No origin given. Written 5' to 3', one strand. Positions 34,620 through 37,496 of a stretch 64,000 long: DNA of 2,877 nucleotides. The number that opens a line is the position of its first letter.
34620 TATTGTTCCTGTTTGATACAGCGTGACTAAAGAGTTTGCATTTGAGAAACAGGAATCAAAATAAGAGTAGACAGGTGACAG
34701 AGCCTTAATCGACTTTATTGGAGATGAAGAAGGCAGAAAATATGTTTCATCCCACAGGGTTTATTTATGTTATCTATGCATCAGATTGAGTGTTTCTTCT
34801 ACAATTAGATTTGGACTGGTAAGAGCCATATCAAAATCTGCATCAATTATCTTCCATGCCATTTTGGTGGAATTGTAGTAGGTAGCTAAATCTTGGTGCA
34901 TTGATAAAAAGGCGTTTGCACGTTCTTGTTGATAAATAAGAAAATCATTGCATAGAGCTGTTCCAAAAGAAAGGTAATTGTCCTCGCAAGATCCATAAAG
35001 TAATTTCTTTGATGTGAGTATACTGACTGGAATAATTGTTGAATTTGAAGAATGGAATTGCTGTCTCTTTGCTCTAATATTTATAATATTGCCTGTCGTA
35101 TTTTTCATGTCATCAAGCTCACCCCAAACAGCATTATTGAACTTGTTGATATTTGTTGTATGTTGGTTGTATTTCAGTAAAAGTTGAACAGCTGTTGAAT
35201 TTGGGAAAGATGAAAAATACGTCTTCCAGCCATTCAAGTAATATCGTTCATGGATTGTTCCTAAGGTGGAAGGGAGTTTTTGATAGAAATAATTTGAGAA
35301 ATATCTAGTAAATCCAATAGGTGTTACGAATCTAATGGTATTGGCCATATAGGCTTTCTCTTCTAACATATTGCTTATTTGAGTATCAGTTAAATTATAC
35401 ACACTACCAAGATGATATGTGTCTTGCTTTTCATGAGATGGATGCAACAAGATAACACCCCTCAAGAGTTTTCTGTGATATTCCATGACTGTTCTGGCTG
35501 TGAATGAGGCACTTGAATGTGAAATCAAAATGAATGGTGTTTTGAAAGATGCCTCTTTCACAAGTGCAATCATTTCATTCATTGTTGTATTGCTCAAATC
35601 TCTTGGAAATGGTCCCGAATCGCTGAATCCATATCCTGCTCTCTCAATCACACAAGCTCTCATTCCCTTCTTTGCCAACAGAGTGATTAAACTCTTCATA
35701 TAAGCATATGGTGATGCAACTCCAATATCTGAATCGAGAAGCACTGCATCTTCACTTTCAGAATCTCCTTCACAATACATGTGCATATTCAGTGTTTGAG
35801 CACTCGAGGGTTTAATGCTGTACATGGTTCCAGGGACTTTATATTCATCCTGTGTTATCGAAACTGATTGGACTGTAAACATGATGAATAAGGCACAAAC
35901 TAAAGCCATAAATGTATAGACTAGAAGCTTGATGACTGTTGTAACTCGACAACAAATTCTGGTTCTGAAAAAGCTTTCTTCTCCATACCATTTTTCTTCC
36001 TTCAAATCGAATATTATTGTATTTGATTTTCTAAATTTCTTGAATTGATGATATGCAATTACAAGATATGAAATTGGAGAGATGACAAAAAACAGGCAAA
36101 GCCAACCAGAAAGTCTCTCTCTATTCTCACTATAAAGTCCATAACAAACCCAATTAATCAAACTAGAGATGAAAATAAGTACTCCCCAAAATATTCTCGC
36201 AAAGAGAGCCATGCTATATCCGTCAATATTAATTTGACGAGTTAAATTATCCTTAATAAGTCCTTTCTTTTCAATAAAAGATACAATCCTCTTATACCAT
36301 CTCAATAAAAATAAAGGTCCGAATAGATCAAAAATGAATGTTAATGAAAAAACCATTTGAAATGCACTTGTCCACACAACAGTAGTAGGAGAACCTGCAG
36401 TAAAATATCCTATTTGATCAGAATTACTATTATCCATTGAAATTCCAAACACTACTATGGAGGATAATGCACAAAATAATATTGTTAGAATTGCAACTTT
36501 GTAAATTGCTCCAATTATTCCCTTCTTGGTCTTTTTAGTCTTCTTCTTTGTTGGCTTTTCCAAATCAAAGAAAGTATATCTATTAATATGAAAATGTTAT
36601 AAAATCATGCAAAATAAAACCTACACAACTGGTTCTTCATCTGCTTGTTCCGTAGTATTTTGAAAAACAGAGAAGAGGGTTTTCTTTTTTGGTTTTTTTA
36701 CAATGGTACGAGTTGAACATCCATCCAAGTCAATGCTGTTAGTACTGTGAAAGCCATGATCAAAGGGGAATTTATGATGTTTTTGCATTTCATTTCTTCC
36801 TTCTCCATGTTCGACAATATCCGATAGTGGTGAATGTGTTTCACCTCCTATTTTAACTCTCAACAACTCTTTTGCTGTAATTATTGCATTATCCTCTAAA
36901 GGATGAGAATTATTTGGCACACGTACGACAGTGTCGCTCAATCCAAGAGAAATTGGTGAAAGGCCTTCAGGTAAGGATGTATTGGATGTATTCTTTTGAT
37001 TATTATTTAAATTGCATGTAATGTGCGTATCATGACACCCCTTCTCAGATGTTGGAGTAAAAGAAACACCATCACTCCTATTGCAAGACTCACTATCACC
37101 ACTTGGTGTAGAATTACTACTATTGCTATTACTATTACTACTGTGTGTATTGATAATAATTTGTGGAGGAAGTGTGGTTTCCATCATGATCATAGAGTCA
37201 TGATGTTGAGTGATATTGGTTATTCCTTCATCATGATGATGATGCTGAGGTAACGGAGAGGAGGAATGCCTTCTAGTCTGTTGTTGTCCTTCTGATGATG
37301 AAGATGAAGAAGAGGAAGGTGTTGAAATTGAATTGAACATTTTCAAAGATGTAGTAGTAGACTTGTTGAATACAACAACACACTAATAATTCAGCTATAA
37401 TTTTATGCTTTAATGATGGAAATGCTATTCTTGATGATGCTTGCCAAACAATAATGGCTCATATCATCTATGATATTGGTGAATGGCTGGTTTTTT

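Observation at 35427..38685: Roughly 350-bp tract of 100% identity inside otherwise diverged tandem hydrolase paralogs (gene-conversion signature)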

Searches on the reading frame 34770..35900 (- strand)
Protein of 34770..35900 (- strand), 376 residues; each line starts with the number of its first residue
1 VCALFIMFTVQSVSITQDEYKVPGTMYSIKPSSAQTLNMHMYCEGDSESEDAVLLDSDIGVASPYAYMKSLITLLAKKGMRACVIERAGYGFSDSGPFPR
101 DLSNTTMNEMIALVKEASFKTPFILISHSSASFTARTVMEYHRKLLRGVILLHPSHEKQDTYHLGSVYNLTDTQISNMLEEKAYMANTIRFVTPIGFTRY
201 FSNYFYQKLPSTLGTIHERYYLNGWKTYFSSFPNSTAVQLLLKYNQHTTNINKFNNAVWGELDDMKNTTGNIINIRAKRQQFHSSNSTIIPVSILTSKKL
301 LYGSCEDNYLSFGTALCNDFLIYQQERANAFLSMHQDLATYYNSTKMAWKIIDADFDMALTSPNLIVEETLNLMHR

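Call 38: search_solved_structures(query=window:34770-35900:-, max_evalue=0.01, show_alignments=1)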
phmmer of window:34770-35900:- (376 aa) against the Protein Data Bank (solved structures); distinct sequences matched with E-value up to 0.01: 1.
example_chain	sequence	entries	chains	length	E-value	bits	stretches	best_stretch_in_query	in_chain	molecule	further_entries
4mj3_A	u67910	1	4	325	0.0061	18.8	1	31-101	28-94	Haloalkane dehalogenase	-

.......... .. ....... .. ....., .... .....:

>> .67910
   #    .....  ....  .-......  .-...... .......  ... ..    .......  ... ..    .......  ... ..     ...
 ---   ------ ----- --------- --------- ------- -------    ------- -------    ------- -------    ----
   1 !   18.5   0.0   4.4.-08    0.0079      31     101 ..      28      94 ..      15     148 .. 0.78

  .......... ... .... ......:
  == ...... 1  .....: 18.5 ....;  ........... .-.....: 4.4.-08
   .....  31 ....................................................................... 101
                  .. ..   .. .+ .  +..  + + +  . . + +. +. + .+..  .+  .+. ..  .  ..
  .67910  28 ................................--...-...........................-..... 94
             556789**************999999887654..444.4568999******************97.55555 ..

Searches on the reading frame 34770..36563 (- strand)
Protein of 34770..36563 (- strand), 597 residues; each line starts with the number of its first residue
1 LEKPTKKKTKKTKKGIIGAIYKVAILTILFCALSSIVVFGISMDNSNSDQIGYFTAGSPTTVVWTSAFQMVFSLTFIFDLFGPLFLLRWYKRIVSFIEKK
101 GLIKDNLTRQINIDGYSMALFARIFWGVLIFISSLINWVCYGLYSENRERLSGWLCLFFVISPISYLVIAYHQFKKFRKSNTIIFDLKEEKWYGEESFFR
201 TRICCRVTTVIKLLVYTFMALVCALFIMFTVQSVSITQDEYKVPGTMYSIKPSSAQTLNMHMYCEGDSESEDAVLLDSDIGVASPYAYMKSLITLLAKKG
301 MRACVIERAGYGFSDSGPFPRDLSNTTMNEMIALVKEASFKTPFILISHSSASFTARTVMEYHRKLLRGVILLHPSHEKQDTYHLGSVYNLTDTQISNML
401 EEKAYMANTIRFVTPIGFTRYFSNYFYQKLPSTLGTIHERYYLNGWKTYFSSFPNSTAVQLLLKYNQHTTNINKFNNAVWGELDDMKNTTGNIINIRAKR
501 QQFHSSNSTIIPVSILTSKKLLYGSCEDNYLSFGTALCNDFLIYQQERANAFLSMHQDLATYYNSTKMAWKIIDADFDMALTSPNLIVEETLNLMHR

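Call 6: search_protein_families(library=pfam, proteins=[window:34770-36563:-], max_evalue=1)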
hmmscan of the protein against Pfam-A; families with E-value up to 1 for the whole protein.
window:34770-36563:- (597 aa): 3 families
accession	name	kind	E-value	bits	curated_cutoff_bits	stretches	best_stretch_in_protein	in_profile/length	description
PF00561.26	Abhydrolase_1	-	2.1e-07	31.3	25.8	1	284-378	12-110/245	alpha/beta hydrolase fold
PF12146.15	Hydrolase_4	-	0.0024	17.6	27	1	286-391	17-125/239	Serine aminopeptidase, S33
PF18913.5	FBPase_C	-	0.089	13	27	1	335-391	26-76/127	Fructose-1-6-bisphosphatase, C-terminal domain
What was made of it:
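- Closest known: Alpha/beta-hydrolase fold proteins. Same: The Pfam hit is above the curated cut-off (call 6).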

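Call 24: find_related_loci(query=A1, collection=metagenome_contigs, flank=10000)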
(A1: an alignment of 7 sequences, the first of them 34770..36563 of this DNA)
Query A1 (597 aa) in metagenome_contigs; peptide patterns used: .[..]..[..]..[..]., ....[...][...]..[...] (x = any residue, [..] = any of these).
250 stretches matched a pattern; 30 encode a relative of the query (tblastn E <= 1e-3); 30 distinct loci.
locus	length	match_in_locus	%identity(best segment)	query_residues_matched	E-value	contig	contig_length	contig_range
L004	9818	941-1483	30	178-378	1e-15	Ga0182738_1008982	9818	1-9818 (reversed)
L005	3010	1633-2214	27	173-378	9e-16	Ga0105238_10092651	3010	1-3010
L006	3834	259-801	29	178-378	5e-15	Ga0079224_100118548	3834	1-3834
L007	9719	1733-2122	34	239-378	8e-15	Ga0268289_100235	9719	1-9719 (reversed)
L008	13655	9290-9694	28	236-380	2e-14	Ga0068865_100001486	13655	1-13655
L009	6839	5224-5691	31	211-375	2e-14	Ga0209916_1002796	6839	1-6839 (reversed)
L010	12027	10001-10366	31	241-373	4e-14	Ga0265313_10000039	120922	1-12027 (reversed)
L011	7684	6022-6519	29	204-373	8e-14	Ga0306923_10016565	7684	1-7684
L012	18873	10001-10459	31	214-378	8e-14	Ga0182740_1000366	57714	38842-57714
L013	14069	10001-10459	31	214-378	1e-13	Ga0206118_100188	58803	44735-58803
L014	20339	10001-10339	32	260-378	2e-13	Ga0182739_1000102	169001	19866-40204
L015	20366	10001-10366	30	241-373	2e-13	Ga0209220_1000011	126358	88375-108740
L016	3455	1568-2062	29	214-382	7e-13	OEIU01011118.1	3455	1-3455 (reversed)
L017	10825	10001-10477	28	210-378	8e-13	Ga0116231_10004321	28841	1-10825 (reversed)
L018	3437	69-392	32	260-373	7e-13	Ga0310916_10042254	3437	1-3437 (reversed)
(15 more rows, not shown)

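Call 44: predict_structure(alignment_id=A1)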
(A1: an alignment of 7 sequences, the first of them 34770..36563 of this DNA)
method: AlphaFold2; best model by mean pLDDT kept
length: 597 residues; sequences in the alignment: 7
mean_pLDDT: 66.6   pTM: 0.59
mean pLDDT of the five models: 66.6, 65.7, 57.1, 55.1, 54.1
residues with pLDDT >= 90: 38; 70-90: 254; 50-70: 162; < 50: 143
segments of 3 or more residues with pLDDT < 50: 1-6, 49-57, 107-110, 112-114, 181-198, 309-323, 408-449, 468-507
pLDDT, mean of each block of 10 residues (from residue 1): 48 76 90 88 61 47 80 85 74 71 52 60 85 87 62 83 89 72 38 42 64 79 82 65 60 57 83 78 67 91 73 33 56 66 79 66 81 67 68 78 55 40 42 44 43 57 55 36 33 41 50 86 79 72 81 76 73 80 88 88
secondary structure, 60 per line:
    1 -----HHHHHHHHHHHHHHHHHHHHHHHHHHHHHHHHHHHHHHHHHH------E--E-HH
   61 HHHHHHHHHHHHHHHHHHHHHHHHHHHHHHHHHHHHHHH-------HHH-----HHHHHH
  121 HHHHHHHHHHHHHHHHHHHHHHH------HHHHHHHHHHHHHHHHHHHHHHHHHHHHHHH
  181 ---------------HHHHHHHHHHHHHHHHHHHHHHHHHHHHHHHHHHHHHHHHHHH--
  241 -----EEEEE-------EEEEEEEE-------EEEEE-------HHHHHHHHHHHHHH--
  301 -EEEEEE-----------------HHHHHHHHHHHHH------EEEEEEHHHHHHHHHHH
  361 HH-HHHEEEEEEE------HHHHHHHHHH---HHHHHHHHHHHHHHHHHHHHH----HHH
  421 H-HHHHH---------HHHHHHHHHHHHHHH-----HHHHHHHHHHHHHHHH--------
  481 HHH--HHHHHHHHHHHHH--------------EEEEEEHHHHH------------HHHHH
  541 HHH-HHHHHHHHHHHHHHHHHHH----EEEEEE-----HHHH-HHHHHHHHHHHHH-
elements in order: H6-47 H59-99 H115-143 H150-180 H196-238 E246-250 E258-265 E273-277 H285-298 E302-307 H325-337 E344-349 H350-362 E367-373 H380-389 H393-413 H418-421 H423-427 H437-451 H457-472 H486-498 E513-518 H519-523 H536-543 H545-563 E568-573 H579-582 H584-596
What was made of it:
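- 35422..35768 (-): Identity island, copy in g1. It covers codons 266-381 of the 597-codon ORF. With the 9 nt up to 35777 (one synonymous mismatch) it is 356 nt long. In the structure model this is beta3 to beta6 of the hydrolase domain (call 44).
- On Alpha/beta-hydrolase fold (PF00561): The AlphaFold2 model has mean pLDDT 66.6 with the hydrolase strands mostly above 70 (call 44).
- Closest known: Alpha/beta-hydrolase fold proteins. Same: The predicted strand and helix order, with a lid insertion, is the expected one (call 44).
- It ends at the predicted boundary between core and lid (call 44).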

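Call 47: find_encoding_contigs(protein=window:34770-36563:-, flank=6000, max_places=10)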
Protein window:34770-36563:- (597 aa): no gene with exactly this product is on record in the collection.

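Call 48: fold_search(model_id=the predicted structure, library=pdb)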
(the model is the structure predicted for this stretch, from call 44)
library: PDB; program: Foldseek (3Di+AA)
matches with E <= 10: 1383; with E <= 0.001: 657
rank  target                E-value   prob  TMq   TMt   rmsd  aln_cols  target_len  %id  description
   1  5bov_C                2.4e-07  1.00  0.31  0.54   8.5       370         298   12  Crystal structure of a putative epoxide hydrolase (KPN_01808) from Klebsiella pneumoniae subsp. pneumoniae MGH 78578 a (released 2015-06-10)
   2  9c2g_D                3.0e-07  1.00  0.35  0.64   7.5       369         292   13  ISOBUTYLENE EPOXIDE HYDROLASE FROM MYCOLICIBACTERIUM (released 2025-10-01)
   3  5bov_A                6.1e-07  1.00  0.30  0.52   8.6       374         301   13  Crystal structure of a putative epoxide hydrolase (KPN_01808) from Klebsiella pneumoniae subsp. pneumoniae MGH 78578 a (released 2015-06-10)
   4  5bov_B                6.3e-07  1.00  0.30  0.51   8.3       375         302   12  Crystal structure of a putative epoxide hydrolase (KPN_01808) from Klebsiella pneumoniae subsp. pneumoniae MGH 78578 a (released 2015-06-10)
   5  4mj3_B                8.3e-07  1.00  0.34  0.60   7.2       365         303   12  Haloalkane dehalogenase DmrA from Mycobacterium rhodesiae JS60 (released 2015-02-25)
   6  5yhp_B                9.0e-07  1.00  0.32  0.55   9.2       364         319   11  Proline iminopeptidase from Psychrophilic yeast glaciozyma antarctica (released 2017-10-25)
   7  4b9a                  9.4e-07  1.00  0.33  0.59   8.6       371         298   11  Structure of a putative epoxide hydrolase from Pseudomonas aeruginosa. (released 2013-02-06)
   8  5y5d                  9.9e-07  1.00  0.33  0.55   8.1       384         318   12  The crystal structure of VrEH2 mutant M263W (released 2018-12-05)
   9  9c2g_A                1.2e-06  1.00  0.34  0.64   7.5       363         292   13  ISOBUTYLENE EPOXIDE HYDROLASE FROM MYCOLICIBACTERIUM (released 2025-10-01)
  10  5xo8_H                1.2e-06  1.00  0.30  0.62   7.6       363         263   11  Crystal structure of a novel ZEN lactonase mutant with ligand Z (released 2018-05-02)
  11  5yhp_A                1.2e-06  1.00  0.33  0.55   9.2       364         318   11  Proline iminopeptidase from Psychrophilic yeast glaciozyma antarctica (released 2017-10-25)
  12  4mj3_A                1.2e-06  1.00  0.28  0.50  12.1       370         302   14  Haloalkane dehalogenase DmrA from Mycobacterium rhodesiae JS60 (released 2015-02-25)
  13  1va4_A                1.3e-06  1.00  0.30  0.60   8.6       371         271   12  Pseudomonas fluorescens aryl esterase (released 2004-07-06)
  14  6xy9_B                1.3e-06  1.00  0.32  0.56   8.3       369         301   10  Crystal structure of haloalkane dehalogenase DbeA-M1 loop variant from Bradyrhizobium elkanii (released 2020-07-22)
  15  3t4u_A                1.3e-06  1.00  0.30  0.59   8.7       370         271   12  L29I Mutation in an Aryl Esterase from Pseudomonas fluorescens Leads to Unique Peptide Flip and Increased Activity (released 2012-08-01)
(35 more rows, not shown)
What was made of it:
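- On Alpha/beta-hydrolase fold (PF00561): The top Foldseek PDB hits are all alpha/beta hydrolases, with E about 1e-7 to 1e-6 (call 48).
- Closest known: Alpha/beta-hydrolase fold proteins. Same: Foldseek matches have probability 1.00 (call 48).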

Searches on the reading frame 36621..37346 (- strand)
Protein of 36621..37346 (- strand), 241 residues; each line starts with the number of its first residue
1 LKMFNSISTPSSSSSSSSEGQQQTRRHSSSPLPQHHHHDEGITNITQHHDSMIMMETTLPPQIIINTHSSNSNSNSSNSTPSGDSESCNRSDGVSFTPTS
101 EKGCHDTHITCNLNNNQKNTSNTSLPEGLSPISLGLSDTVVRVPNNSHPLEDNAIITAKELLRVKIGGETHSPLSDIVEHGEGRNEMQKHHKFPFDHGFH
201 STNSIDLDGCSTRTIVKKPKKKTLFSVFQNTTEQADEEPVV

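Call 56: find_encoding_contigs(protein=window:36621-37340:-, flank=10000, max_places=10)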
Protein window:36621-37340:- (239 aa): no gene with exactly this product is on record in the collection.
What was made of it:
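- Tried and rejected: It was not found (call 56).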

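Call 64: search_protein_families(library=pfam, proteins=[window:36621-37346:-], max_evalue=0.001)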
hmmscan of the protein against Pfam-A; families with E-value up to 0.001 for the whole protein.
window:36621-37346:- (241 aa): 0 families
